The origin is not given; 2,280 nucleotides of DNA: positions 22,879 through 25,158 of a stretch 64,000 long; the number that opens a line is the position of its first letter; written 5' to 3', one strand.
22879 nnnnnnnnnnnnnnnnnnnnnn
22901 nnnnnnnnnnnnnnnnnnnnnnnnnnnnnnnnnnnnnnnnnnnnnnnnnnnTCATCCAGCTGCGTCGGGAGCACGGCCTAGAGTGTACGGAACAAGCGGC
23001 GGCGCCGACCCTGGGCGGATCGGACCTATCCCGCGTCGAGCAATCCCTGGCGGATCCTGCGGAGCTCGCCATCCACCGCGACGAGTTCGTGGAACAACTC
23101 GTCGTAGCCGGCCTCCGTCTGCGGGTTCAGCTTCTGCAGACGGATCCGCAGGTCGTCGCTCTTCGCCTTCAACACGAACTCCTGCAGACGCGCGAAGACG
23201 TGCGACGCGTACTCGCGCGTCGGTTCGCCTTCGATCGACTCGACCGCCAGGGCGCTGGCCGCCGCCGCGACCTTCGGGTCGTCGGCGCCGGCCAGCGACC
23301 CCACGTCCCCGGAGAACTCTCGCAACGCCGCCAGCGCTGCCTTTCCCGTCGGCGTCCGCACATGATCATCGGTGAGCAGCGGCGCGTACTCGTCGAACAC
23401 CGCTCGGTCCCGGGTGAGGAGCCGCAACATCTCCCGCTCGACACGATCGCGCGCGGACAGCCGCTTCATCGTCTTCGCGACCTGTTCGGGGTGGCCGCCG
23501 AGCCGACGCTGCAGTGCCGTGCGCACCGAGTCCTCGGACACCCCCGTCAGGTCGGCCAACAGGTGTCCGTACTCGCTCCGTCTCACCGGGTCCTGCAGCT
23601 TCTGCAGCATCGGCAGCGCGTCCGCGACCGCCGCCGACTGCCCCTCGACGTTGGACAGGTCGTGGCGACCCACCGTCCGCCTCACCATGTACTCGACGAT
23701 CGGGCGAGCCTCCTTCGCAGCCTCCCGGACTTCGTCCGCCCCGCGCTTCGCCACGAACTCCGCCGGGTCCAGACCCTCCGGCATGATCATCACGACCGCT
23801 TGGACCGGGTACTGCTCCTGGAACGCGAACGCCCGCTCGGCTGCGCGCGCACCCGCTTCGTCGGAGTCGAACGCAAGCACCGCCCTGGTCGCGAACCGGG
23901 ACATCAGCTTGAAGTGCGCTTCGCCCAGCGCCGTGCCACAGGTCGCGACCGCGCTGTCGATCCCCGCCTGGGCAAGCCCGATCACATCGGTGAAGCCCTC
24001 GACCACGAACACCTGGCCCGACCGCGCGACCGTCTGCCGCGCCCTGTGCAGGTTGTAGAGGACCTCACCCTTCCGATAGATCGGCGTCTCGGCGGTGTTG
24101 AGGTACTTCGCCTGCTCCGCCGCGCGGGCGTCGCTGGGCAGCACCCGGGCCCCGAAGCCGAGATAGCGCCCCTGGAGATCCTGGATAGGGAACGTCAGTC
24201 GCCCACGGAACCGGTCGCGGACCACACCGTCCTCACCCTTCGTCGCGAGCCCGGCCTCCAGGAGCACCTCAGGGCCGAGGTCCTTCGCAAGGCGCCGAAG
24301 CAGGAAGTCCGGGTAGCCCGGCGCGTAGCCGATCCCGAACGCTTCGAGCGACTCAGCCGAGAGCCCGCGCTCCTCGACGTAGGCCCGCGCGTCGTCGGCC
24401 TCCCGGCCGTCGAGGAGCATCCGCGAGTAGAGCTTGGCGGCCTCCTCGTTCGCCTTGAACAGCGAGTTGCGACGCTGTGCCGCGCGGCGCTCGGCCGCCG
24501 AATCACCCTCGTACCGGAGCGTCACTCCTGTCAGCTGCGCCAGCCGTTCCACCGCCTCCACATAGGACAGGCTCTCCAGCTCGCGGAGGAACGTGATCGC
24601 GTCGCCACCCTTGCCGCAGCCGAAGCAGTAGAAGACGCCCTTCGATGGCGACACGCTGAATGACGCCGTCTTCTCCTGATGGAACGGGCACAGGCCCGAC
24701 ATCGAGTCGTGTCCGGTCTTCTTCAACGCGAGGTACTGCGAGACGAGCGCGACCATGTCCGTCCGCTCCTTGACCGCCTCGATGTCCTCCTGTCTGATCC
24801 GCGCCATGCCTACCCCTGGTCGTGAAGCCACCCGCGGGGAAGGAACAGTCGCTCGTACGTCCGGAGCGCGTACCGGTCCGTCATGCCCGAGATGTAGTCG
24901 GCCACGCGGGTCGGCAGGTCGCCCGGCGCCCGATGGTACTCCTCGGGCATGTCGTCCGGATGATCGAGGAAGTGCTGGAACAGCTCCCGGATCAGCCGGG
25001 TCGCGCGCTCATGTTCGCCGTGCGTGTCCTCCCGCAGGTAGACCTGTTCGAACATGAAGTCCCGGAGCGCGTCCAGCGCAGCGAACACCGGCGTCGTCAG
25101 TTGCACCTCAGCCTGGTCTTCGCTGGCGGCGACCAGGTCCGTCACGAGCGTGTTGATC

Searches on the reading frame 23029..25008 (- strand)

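Call 73: search_protein_families(library=pfam, proteins=[window:23029-25008:-], max_evalue=0.0001)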
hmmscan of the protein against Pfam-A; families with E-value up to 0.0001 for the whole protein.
window:23029-25008:- (660 aa): 7 families
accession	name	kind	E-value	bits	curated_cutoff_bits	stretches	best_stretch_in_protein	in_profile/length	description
PF01807.25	Zn_ribbon_DnaG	-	3.5e-34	117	24.9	1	72-167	2-96/98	CHC2 zinc finger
PF08275.17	DNAG_N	-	2.4e-32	112.1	26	1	198-324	5-128/128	DNA primase catalytic core, N-terminal domain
PF13155.12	Toprim_2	-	1.2e-17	64.5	22.1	1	334-418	1-87/88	Toprim-like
PF13662.12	Toprim_4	-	1.2e-14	54.8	25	1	332-395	2-72/85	Toprim domain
PF10410.14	DnaB_bind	-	3.3e-14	53.3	20.6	1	439-493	2-56/56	DnaB-helicase binding domain of primase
PF01751.28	Toprim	-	7.5e-11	42.5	23.1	1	333-395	2-78/96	Toprim domain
PF13362.12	Toprim_3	-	3.5e-05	24.6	27.2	0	333-425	2-95/95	Toprim domain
